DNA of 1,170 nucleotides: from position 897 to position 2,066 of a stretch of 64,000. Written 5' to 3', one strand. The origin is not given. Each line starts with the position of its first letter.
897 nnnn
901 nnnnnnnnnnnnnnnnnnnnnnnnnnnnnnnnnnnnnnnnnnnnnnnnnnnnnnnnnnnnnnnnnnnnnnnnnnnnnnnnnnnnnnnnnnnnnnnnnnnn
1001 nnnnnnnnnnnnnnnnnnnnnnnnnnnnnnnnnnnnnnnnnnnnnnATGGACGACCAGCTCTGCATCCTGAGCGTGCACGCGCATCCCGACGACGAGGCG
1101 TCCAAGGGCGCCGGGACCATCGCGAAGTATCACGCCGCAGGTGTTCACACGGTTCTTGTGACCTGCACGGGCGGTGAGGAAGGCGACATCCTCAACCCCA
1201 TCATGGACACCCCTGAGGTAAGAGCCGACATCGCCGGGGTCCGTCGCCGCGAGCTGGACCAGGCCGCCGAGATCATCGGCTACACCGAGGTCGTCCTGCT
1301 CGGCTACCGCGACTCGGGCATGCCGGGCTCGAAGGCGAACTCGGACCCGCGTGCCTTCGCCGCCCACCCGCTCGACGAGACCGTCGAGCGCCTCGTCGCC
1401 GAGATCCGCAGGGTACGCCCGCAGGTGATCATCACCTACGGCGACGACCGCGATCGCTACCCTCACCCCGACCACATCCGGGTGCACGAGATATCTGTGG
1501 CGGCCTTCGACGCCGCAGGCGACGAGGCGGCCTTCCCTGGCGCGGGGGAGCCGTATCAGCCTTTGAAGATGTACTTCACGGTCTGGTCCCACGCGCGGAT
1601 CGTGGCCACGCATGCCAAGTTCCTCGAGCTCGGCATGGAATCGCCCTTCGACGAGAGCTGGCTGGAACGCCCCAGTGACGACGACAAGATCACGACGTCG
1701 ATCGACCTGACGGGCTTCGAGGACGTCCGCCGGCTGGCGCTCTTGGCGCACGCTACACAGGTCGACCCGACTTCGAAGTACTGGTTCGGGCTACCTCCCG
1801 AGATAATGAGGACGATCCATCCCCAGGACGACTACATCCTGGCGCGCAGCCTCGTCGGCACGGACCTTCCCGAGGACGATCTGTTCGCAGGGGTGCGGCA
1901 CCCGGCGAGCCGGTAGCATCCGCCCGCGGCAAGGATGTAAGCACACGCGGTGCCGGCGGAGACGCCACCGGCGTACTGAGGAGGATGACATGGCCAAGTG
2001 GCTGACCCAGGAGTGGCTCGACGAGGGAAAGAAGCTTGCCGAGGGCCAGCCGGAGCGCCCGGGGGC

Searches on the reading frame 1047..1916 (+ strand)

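Call 34: search_protein_families(library=pfam, proteins=[window:1047-1916:+], max_evalue=0.00001)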
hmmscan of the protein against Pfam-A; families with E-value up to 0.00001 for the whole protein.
window:1047-1916:+ (289 aa): 1 family
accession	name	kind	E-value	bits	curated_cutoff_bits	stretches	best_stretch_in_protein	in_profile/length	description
PF02585.22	PIG-L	-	4.8e-28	98.7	28.2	1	8-153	1-128/129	GlcNAc-PI de-N-acetylase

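Call 74: search_protein_families(library=ncbifam, proteins=[window:1047-1916:+], max_evalue=1e-10)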
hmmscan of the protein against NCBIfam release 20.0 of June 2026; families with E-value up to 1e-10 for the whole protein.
window:1047-1916:+ (289 aa): 4 families
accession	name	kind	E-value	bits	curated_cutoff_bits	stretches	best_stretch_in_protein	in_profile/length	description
TIGR03446.1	mycothiol_Mca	equivalog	1.3e-90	303.8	277.15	1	7-283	3-283/283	mycothiol conjugate amidase Mca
TIGR03445.1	mycothiol_MshB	equivalog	1.5e-56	192.4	224.35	1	8-283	1-284/284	N-acetyl-1-D-myo-inositol-2-amino-2-deoxy-alpha-D-glucopyranoside deacetylase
TIGR04000.1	thiol_BshB2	equivalog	8.1e-16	58.3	195.25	1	7-154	3-134/217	bacillithiol biosynthesis deacetylase BshB2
TIGR04001.1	thiol_BshB1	equivalog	6.9e-15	55.4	182.5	1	5-177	2-146/226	bacillithiol biosynthesis deacetylase BshB1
